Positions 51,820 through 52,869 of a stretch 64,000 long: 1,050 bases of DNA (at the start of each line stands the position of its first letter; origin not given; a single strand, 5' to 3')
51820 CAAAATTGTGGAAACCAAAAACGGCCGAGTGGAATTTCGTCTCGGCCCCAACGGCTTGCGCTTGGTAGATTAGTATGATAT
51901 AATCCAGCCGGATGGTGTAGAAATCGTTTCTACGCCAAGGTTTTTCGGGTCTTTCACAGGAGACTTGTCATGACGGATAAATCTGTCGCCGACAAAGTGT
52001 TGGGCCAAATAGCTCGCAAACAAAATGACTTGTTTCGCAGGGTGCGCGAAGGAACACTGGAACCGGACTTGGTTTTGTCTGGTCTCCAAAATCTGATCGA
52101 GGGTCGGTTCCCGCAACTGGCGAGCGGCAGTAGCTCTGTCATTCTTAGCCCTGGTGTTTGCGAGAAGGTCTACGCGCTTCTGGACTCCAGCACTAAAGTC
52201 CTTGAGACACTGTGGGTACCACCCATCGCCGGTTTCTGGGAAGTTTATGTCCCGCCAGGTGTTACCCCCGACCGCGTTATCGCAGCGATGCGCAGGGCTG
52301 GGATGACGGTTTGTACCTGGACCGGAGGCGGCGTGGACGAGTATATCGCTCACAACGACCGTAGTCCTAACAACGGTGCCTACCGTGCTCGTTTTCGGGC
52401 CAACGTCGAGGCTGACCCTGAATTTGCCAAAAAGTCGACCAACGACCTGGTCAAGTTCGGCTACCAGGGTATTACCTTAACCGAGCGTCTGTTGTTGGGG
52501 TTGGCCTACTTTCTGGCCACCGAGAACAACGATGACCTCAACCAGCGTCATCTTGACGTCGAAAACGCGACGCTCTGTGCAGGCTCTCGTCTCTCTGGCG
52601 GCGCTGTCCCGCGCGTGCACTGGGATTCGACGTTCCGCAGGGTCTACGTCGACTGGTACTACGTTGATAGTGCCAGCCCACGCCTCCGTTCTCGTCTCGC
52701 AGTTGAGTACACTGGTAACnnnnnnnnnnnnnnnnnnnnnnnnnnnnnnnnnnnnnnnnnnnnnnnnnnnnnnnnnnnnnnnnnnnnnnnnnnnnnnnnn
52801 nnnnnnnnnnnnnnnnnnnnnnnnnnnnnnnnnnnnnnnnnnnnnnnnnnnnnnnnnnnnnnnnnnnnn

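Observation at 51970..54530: Complete diversity-generating retroelement: target gene with C-terminal VR, TR with adenine-specific mismatches, Avd-like gene and a GxxxSQ reverse transcriptase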

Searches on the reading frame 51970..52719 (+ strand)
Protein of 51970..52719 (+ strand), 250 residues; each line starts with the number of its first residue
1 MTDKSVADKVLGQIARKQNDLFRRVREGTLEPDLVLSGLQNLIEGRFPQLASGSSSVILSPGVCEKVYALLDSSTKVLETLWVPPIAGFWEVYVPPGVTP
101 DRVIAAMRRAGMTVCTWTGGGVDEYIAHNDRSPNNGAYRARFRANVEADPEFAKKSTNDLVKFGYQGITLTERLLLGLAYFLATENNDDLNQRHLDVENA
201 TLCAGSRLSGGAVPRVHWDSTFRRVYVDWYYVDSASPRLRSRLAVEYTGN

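Call 5: search_protein_families(library=pfam, proteins=[window:51970-52719:+], max_evalue=1)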
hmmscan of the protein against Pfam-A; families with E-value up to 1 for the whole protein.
window:51970-52719:+ (250 aa): 0 families

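Call 6: search_protein_families(library=ncbifam, proteins=[window:51970-52719:+], max_evalue=1)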
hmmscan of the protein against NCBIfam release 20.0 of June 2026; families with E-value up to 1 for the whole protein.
window:51970-52719:+ (250 aa): 1 family
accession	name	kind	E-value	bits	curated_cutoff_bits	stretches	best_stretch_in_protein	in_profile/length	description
NF003262.0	PRK04233.1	equivalog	0.063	13.4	204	1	139-234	39-128/129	hypothetical protein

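Call 10: find_homologous_proteins(query=window:51970-52719:+)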
Query window:51970-52719:+ (250 aa): 29 proteins with E <= 0.001 among 864 candidates.
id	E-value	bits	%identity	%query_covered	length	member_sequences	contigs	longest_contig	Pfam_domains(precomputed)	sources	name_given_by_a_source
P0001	1.7e-165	567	100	100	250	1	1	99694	-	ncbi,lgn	-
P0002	3.8e-102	359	72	95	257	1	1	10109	-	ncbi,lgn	-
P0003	5.1e-47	179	46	96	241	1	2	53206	-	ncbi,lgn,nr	ncbi:MAG: hypothetical protein HYT47_01885 [Candidatus Vogelbacteria bacterium]|nr:hypothetical prot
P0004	8.4e-32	129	38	98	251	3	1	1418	-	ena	-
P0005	5.8e-27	113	46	62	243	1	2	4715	-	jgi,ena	-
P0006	1.4e-26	112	42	67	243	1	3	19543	-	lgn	-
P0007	4.0e-26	110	47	62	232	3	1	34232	-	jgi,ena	-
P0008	8.3e-25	106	44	64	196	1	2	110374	-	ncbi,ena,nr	ncbi:MAG: Uncharacterized protein Athens071425_242 [Parcubacteria group bacterium Athens0714_25]|nr:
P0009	2.6e-24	104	38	80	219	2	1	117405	-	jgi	jgi:hypothetical protein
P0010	7.7e-24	103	43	62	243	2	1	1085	-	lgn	-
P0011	2.9e-23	101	44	65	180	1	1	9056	-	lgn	-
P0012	6.1e-23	100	42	66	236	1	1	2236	-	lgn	-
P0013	6.3e-18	83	35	92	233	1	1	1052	-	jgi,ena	-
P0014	1.3e-16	79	35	81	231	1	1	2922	-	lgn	-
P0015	2.5e-13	68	49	42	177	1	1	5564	-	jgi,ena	jgi:hypothetical protein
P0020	1.0e-8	53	75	18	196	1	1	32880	-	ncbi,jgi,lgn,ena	-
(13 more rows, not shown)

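Call 13: find_encoding_contigs(protein=P0001, flank=4000, max_places=3)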
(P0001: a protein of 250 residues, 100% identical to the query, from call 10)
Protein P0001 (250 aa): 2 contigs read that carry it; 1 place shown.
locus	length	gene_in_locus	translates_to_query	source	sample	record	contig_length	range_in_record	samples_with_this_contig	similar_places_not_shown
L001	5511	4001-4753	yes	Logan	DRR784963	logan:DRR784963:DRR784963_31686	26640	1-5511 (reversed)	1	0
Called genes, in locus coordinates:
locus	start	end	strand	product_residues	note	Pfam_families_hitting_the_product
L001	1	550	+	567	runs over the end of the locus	PF01368:DHH, PF02272:DHHA1, PF17768:RecJ_OB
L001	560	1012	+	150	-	PF00075:RNase_H, PF13456:RVT_3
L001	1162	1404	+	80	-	-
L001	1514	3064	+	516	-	PF13567:DUF4131, PF03772:Competence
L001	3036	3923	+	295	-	PF00753:Lactamase_B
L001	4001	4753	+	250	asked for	-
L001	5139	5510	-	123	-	?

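Call 14: find_encoding_contigs(protein=P0002, flank=5000, max_places=3)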
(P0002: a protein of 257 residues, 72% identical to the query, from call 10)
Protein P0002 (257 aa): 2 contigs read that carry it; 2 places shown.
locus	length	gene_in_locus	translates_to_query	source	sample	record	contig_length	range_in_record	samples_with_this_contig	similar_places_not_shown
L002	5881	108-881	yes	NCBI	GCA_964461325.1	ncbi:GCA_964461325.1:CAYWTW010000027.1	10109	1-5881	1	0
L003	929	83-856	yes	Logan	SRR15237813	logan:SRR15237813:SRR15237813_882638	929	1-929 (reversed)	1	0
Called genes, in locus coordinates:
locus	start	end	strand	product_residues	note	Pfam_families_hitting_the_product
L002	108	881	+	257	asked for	-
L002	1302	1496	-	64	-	-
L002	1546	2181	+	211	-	PF02163:Peptidase_M50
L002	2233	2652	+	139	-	PF00164:Ribosom_S12_S23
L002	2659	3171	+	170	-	PF00177:Ribosomal_S7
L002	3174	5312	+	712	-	PF00009:GTP_EFTU, PF03144:GTP_EFTU_D2, PF22042:EF-G_D2, PF14492:EFG_III, PF16658:RF3_C, PF03764:EFG_IV, PF00679:EFG_C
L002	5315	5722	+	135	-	-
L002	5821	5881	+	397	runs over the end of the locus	PF00009:GTP_EFTU, PF03144:GTP_EFTU_D2, PF03143:GTP_EFTU_D3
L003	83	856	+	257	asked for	-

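Call 15: find_encoding_contigs(protein=P0003, flank=5000, max_places=3)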
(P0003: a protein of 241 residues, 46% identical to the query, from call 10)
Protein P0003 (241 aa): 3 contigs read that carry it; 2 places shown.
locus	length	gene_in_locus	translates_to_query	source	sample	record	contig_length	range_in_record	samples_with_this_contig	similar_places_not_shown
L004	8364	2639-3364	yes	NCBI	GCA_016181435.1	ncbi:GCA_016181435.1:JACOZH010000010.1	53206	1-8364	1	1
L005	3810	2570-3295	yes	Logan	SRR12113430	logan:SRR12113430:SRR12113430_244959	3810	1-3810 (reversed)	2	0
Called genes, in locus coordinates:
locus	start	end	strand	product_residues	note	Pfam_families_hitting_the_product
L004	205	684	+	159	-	PF00293:NUDIX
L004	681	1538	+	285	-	PF00753:Lactamase_B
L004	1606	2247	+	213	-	PF00702:Hydrolase, PF12710:HAD, PF13419:HAD_2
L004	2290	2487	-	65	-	PF00830:Ribosomal_L28 (weak)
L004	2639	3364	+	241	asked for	-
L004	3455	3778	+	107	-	-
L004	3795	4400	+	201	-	PF02163:Peptidase_M50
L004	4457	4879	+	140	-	PF00164:Ribosom_S12_S23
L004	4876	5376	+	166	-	PF00177:Ribosomal_S7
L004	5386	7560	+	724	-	PF00009:GTP_EFTU, PF22042:EF-G_D2, PF03144:GTP_EFTU_D2, PF14492:EFG_III, PF03764:EFG_IV, PF00679:EFG_C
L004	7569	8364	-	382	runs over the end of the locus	PF00162:PGK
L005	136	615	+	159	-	PF00293:NUDIX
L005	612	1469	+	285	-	PF00753:Lactamase_B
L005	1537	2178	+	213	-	PF00702:Hydrolase, PF12710:HAD, PF13419:HAD_2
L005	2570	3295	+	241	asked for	-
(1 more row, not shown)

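Call 26: predict_structure(alignment_id=A2)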
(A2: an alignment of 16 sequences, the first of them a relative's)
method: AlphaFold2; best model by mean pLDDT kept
length: 250 residues; sequences in the alignment: 16
mean_pLDDT: 75.4   pTM: 0.72
mean pLDDT of the five models: 75.4, 74.6, 70.2, 64.8, 61.1
residues with pLDDT >= 90: 46; 70-90: 120; 50-70: 65; < 50: 19
segments of 3 or more residues with pLDDT < 50: 1-4, 45-56
pLDDT, mean of each block of 10 residues (from residue 1): 50 70 71 59 43 50 89 84 79 90 96 85 76 84 66 66 78 92 89 80 73 86 89 69 72
secondary structure, 60 per line:
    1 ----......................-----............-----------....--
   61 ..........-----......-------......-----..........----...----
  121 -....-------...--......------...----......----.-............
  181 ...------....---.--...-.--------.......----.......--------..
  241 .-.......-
elements in order: H5-26 H32-43 H55-58 H61-70 H76-81 E89-94 H100-109 E114-116 H122-125 E138-143 H157-162 H170-183 H190-193 E200-202 E213-219 E224-230 E239-241 E243-249

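Call 30: fold_search(model_id=the predicted structure, library=pdb)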
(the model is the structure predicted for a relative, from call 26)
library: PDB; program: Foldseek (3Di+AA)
matches with E <= 10: 210; with E <= 0.001: 0
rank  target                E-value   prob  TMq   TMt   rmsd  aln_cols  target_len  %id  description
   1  5mje_A                1.2e+00  0.07  0.08  0.14   4.9        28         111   25  Crystal structure of the HigB2 toxin in complex with Nb8 (released 2017-04-05)
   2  7q2w_FFF              1.3e+00  0.09  0.10  0.10   2.7        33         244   18  Mutant T91S of uridine phosphorylase from Shewanella oneidensis (released 2022-04-06)
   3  5ja9_C                1.4e+00  0.05  0.07  0.14   4.8        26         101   23  Crystal structure of the HigB2 toxin in complex with Nb6 (released 2017-04-05)
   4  3ujo_A                1.4e+00  0.04  0.09  0.09   9.3        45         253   11  Galactose-specific seed lectin from Dolichos lablab in complex with adenine and galactose (released 2012-11-14)
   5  5ja8_C                1.5e+00  0.04  0.08  0.15   4.5        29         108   24  Crystal structure of the HigB2 toxin in complex with Nb2 (released 2017-04-05)
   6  5ja8_G                1.7e+00  0.06  0.09  0.17   4.6        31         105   26  Crystal structure of the HigB2 toxin in complex with Nb2 (released 2017-04-05)
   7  8v5b_A                1.7e+00  0.01  0.10  0.11  19.4       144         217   12  Structure of the oxygen-insensitive NAD(P)H-dependent nitroreductase NfsB_Ec F70A/F108Y in complex with FMN (released 2024-10-09)
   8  3euc_A                1.8e+00  0.03  0.11  0.08  14.2        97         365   18  Crystal structure of histidinol-phosphate aminotransferase (YP_297314.1) from RALSTONIA EUTROPHA JMP134 at 2.05 A reso (released 2008-11-11)
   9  4r2x_B                2.1e+00  0.09  0.10  0.11   2.4        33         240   18  Unique conformation of uridine and asymmetry of the hexameric molecule revealed in the high-resolution structures of S (released 2014-12-10)
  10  6khn_A                2.1e+00  0.04  0.12  0.06  17.9       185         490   11  Crystal structure of Oryza sativa TDC with PLP and SEROTONIN (released 2020-07-15)
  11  5ja9_D                2.3e+00  0.04  0.07  0.14   4.8        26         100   23  Crystal structure of the HigB2 toxin in complex with Nb6 (released 2017-04-05)
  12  4iw4_E                2.5e+00  0.01  0.11  0.11  13.6       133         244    8  Crystal structure of the serine protease domain of MASP-3 in complex with ecotin (released 2013-06-19)
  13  1rdx_A                2.5e+00  0.01  0.12  0.11  17.2       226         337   15  R-STATE STRUCTURE OF THE ARG 243 TO ALA MUTANT OF PIG KIDNEY FRUCTOSE 1,6-BISPHOSPHATASE EXPRESSED IN E. COLI (released 1997-01-11)
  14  4r2w_D                2.6e+00  0.08  0.10  0.10   2.4        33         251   18  X-ray structure of uridine phosphorylase from Shewanella oneidensis MR-1 in complex with uridine at 1.6 A resolution (released 2014-12-10)
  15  1vzz_A                2.6e+00  0.01  0.08  0.14  15.2       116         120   11  CRYSTAL STRUCTURE OF MUTANT ENZYME Y32F/D103L OF KETOSTEROID ISOMERASE FROM PSEUDOMONAS PUTIDA BIOTYPE B (released 2004-07-08)
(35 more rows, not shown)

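Call 34: search_protein_representatives(alignment_id=A2)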
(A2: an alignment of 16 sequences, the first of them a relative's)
Query: 16 sequences, 232 profile positions. Proteins with E-value up to 0.001 (for the whole library): 2194; up to 1e-10: 1767; up to 1e-30: 1012. The best 150 are listed.
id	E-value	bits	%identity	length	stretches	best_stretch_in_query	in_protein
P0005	8.2e-92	323.7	-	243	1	1-231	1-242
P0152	3.7e-81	288.9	-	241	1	8-230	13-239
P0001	2.1e-80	286.4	-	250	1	3-231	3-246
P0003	2.5e-79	282.8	-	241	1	1-231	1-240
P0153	3.9e-76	272.4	-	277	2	12-231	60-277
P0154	1.7e-74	267.1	-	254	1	25-231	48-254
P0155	3.5e-74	266.0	-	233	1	1-231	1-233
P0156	2.6e-72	259.9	-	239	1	44-231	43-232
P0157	1.7e-71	257.2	-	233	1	3-230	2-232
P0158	6.7e-71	255.3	-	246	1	42-231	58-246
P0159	1.5e-69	250.9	-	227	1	1-231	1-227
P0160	5.8e-69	248.9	-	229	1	4-231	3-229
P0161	5.9e-69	248.9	-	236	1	1-231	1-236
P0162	9.3e-69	248.3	-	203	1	50-231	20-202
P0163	1.4e-68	247.7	-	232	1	1-231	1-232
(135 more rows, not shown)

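Call 74: find_encoding_contigs(protein=P0020, flank=6000, max_places=2)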
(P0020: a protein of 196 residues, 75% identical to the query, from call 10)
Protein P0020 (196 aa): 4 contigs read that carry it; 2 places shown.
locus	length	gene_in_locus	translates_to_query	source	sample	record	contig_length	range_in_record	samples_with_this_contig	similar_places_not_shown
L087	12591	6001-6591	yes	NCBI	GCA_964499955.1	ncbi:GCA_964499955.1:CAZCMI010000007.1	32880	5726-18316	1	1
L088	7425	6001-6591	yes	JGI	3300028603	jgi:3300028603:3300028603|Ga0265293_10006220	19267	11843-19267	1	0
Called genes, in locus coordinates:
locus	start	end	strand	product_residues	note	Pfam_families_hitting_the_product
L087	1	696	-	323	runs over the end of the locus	PF00294:PfkB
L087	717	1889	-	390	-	PF02779:Transket_pyr, PF02780:Transketolase_C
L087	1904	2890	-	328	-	PF14257:DUF4349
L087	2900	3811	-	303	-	PF13292:DXP_synthase_N, PF00456:Transketolase_N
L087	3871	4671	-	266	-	PF13473:Cupredoxin_1 (weak)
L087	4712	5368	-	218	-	PF00834:Ribul_P_3_epim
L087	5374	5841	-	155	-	PF02502:LacAB_rpiB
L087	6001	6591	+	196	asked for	-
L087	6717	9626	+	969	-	PF00133:tRNA-synt_1, PF01406:tRNA-synt_1e (faint), PF09334:tRNA-synt_1g (faint), PF08264:Anticodon_1, PF19302:DUF5915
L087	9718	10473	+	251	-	PF01978:TrmB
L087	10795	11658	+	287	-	-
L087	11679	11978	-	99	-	-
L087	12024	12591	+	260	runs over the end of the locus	PF04402:SIMPL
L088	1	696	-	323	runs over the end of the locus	PF00294:PfkB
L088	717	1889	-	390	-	PF02779:Transket_pyr, PF02780:Transketolase_C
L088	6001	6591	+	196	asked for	-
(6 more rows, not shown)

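Call 80: fold_search(model_id=the predicted structure, library=viral)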
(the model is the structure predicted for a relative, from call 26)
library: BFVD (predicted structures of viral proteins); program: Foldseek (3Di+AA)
matches with E <= 10: 313; with E <= 0.001: 0
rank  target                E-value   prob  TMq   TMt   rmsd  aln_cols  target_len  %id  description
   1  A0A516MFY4            1.1e-01  0.07  0.11  0.17  13.9       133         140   10  (no name in the UniProt tables at hand)
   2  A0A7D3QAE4            2.7e-01  0.02  0.10  0.08  20.2       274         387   10  (no name in the UniProt tables at hand)
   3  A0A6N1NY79            3.3e-01  0.05  0.16  0.19  21.1       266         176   11  Putative neurocan core protein [Tupanvirus deep ocean]
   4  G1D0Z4                3.5e-01  0.06  0.09  0.20  12.6        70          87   21  Uncharacterized protein [Mycobacterium phage Bask21]
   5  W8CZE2                5.1e-01  0.09  0.22  0.14  16.2       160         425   11  Putative virion structural protein [Erwinia phage PhiEaH1]
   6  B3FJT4                5.8e-01  0.08  0.08  0.11   2.3        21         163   19  Uncharacterized protein [Pseudomonas phage 201phi2-1]
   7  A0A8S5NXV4            7.5e-01  0.02  0.13  0.10  19.3       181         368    7  Tail protein [Siphoviridae sp. ct6bb17]
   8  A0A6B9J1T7            9.6e-01  0.02  0.15  0.09  19.8       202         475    9  Uncharacterized protein [Photobacterium phage PDCC-1]
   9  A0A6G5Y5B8            9.6e-01  0.01  0.11  0.13  15.8       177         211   12  (no name in the UniProt tables at hand)
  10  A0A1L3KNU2            1.4e+00  0.01  0.13  0.04  24.4       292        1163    8  (no name in the UniProt tables at hand)
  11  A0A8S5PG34            1.5e+00  0.05  0.09  0.18   9.0        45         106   13  YopX protein [Podoviridae sp. ct5bO8]
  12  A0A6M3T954            1.7e+00  0.02  0.13  0.15  14.8       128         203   13  (no name in the UniProt tables at hand)
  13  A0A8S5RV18            1.7e+00  0.02  0.14  0.14  10.9       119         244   16  Uncharacterized protein [Ackermannviridae sp.]
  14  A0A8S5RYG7            1.8e+00  0.10  0.10  0.40   7.2        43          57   16  Putative small protein [Myoviridae sp. ctNQV2]
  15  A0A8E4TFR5            1.9e+00  0.05  0.09  0.18   3.8        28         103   28  (no name in the UniProt tables at hand)
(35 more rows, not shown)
